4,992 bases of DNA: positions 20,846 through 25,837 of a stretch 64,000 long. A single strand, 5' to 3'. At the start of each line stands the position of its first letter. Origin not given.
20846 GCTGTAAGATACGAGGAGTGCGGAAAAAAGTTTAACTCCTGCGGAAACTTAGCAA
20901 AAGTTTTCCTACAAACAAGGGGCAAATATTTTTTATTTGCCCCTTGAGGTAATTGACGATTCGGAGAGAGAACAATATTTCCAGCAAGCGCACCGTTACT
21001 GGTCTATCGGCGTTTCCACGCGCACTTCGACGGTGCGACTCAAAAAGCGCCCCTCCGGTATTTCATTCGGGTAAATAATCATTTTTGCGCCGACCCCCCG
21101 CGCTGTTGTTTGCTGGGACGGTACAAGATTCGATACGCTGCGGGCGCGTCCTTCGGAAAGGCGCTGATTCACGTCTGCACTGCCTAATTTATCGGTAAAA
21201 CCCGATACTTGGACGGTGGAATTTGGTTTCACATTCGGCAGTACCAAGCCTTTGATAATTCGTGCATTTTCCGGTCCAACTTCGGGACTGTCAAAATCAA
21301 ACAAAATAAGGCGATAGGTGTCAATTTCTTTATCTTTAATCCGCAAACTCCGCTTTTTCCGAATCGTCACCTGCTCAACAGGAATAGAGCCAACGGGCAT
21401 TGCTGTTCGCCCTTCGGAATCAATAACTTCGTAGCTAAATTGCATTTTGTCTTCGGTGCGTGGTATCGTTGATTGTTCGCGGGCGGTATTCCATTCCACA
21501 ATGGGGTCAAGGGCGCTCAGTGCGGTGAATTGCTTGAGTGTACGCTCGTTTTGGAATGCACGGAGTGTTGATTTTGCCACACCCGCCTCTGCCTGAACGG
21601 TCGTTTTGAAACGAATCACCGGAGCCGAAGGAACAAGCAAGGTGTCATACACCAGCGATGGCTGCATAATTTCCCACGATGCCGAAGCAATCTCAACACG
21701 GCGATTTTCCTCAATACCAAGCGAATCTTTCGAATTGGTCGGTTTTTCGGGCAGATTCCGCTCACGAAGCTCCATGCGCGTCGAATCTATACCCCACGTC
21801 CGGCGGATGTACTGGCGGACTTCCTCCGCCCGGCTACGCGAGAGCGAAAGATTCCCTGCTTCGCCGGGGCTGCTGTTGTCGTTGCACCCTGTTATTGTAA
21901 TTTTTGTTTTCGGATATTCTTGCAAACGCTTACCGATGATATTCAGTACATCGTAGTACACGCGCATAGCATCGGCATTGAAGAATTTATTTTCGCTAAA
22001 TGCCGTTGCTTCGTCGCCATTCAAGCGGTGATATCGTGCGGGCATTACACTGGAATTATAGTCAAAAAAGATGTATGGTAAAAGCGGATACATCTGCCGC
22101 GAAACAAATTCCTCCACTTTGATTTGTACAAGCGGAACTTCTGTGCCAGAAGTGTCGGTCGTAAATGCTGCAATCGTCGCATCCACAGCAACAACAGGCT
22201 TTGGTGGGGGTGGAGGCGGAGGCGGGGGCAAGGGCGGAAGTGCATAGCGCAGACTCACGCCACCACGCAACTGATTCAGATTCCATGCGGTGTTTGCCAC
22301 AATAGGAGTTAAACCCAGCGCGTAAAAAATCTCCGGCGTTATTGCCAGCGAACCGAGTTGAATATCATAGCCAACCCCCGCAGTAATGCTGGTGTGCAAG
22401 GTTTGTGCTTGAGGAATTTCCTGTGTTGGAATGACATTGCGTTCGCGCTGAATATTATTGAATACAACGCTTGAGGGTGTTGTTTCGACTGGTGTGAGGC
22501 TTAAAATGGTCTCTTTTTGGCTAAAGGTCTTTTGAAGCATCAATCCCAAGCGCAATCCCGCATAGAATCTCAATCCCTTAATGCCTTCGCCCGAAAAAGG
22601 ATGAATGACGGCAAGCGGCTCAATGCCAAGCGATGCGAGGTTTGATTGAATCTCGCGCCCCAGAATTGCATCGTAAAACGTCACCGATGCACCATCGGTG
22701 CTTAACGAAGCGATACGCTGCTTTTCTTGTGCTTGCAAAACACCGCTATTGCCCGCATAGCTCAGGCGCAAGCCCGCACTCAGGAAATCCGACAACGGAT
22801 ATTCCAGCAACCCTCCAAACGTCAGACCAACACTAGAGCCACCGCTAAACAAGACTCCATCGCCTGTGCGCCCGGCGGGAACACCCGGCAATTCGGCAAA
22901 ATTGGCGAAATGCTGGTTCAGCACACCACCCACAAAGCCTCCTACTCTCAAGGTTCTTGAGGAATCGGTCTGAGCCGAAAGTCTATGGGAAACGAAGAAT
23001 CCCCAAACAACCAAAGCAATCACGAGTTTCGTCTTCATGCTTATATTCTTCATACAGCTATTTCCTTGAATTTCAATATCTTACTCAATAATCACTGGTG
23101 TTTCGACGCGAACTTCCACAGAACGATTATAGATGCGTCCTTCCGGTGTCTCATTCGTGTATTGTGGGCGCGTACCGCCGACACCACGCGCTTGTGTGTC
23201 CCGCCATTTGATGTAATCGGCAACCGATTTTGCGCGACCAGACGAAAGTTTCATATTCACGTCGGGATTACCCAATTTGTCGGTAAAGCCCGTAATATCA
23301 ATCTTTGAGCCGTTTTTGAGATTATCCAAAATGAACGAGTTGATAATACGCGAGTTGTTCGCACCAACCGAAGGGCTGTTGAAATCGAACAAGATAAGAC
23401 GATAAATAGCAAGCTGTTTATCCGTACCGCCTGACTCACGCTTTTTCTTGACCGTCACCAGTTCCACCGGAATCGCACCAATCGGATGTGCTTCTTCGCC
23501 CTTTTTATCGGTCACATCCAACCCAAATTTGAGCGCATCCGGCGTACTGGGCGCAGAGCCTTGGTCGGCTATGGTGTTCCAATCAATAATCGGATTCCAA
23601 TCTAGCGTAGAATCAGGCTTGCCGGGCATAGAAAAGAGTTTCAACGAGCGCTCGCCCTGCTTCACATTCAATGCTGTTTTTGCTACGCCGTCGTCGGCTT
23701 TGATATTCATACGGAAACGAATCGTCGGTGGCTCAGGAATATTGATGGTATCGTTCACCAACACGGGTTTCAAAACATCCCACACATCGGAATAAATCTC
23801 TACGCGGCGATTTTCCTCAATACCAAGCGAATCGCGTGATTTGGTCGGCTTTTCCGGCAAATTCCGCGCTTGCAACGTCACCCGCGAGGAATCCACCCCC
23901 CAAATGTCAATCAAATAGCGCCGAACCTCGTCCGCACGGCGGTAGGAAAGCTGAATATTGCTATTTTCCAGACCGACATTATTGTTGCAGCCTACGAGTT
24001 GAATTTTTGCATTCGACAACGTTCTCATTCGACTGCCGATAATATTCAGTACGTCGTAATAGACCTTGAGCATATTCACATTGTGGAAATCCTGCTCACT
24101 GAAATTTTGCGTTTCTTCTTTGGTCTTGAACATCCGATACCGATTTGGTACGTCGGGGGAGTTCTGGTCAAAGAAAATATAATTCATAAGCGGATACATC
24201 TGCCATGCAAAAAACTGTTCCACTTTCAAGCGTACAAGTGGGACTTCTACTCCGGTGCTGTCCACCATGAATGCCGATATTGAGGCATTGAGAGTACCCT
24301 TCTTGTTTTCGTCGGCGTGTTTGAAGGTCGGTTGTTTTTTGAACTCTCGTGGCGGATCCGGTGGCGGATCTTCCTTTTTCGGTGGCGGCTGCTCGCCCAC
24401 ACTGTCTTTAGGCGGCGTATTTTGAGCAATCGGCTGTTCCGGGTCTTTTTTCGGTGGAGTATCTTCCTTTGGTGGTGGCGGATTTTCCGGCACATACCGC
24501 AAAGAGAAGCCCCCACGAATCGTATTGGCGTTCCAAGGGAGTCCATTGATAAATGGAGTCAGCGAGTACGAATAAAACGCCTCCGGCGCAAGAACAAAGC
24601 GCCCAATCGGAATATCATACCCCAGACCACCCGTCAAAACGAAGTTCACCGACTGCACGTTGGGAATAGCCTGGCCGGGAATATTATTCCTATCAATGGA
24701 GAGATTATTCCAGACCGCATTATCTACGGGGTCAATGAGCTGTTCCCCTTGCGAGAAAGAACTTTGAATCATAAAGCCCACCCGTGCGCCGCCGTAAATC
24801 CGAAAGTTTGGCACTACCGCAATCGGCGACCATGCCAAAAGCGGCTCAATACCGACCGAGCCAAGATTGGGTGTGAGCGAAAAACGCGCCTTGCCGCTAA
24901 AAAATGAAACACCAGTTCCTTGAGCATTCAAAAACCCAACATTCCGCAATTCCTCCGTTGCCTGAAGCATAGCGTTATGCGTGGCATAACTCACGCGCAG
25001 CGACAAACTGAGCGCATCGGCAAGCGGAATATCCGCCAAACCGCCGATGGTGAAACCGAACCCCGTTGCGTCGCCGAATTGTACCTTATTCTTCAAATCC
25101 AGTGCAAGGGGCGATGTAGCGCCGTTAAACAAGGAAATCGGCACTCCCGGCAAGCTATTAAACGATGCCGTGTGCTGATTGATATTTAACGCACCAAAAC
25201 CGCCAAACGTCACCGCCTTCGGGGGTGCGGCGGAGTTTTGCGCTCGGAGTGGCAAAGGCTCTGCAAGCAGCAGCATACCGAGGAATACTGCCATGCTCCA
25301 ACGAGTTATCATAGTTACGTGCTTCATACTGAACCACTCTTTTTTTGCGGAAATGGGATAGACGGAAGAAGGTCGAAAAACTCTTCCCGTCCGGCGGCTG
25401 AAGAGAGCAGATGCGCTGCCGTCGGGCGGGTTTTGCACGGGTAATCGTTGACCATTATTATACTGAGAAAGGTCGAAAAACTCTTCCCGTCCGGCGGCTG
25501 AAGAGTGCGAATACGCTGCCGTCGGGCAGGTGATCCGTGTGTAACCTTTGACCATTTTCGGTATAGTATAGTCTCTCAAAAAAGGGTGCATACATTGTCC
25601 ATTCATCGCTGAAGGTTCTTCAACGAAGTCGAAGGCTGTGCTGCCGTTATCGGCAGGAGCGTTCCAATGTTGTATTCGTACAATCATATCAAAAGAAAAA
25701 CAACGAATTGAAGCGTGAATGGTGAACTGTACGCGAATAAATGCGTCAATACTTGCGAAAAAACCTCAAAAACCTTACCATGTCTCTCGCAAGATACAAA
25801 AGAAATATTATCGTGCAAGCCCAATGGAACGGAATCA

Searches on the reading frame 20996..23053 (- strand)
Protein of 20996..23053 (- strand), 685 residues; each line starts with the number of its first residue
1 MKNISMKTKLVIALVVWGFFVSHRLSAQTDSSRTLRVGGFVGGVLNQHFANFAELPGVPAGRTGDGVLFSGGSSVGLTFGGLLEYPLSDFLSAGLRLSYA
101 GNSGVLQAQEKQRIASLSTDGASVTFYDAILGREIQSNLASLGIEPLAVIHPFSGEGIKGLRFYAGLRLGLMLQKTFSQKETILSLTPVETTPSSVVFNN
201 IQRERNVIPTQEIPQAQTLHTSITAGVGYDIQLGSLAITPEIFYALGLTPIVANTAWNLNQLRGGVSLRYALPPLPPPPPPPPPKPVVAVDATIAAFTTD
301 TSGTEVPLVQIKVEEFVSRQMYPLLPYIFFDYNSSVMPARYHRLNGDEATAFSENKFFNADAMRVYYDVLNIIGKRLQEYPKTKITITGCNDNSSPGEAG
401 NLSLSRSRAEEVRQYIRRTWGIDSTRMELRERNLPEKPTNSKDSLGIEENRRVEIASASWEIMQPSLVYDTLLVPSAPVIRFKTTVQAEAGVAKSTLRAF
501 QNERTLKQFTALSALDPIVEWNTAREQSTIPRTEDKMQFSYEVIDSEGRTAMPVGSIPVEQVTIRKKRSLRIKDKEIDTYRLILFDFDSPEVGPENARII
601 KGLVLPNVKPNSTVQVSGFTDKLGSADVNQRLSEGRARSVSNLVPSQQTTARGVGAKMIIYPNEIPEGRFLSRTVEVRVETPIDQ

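Call 37: search_protein_families(library=pfam, proteins=[window:20996-23053:-], max_evalue=0.001)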
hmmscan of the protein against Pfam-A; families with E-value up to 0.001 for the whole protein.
window:20996-23053:- (685 aa): 2 families
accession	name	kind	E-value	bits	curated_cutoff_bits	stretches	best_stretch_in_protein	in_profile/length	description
PF00691.25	OmpA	-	1.3e-15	58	27.2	2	584-660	1-85/98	OmpA family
PF13568.12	OMP_b-brl_2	-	3.2e-07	31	27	1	27-251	2-173/175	Outer membrane protein beta-barrel domain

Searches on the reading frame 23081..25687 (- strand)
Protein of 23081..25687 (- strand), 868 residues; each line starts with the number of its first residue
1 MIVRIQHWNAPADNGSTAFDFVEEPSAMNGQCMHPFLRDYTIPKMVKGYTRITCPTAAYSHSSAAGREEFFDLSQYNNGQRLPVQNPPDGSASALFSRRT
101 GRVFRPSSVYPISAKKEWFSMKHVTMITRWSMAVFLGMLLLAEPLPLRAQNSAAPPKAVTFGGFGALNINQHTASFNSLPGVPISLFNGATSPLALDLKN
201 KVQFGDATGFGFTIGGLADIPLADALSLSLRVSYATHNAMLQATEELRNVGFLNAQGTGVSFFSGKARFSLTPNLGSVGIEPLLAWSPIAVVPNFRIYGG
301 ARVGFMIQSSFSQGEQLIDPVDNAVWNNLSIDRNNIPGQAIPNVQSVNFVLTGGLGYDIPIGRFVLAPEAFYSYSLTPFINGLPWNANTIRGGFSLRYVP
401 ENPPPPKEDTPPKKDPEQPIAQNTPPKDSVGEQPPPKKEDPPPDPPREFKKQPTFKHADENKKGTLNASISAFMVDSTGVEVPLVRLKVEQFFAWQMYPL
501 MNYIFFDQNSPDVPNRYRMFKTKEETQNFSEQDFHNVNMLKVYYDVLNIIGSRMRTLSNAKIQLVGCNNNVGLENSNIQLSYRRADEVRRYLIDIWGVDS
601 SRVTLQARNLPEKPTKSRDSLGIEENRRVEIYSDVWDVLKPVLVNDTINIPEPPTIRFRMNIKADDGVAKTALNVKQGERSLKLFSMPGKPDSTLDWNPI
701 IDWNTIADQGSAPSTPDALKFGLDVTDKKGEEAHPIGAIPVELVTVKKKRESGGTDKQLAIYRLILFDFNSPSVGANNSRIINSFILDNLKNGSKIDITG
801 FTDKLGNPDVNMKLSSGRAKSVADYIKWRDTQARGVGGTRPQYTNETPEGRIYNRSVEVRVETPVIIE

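Call 37: search_protein_families(library=pfam, proteins=[window:23081-25687:-], max_evalue=0.001)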
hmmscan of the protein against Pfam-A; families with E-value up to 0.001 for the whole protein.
window:23081-25687:- (868 aa): 2 families
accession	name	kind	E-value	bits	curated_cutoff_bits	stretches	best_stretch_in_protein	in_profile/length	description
PF00691.25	OmpA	-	3.9e-19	69.3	27.2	2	766-855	1-98/98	OmpA family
PF13568.12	OMP_b-brl_2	-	0.00012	22.6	27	1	201-380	36-174/175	Outer membrane protein beta-barrel domain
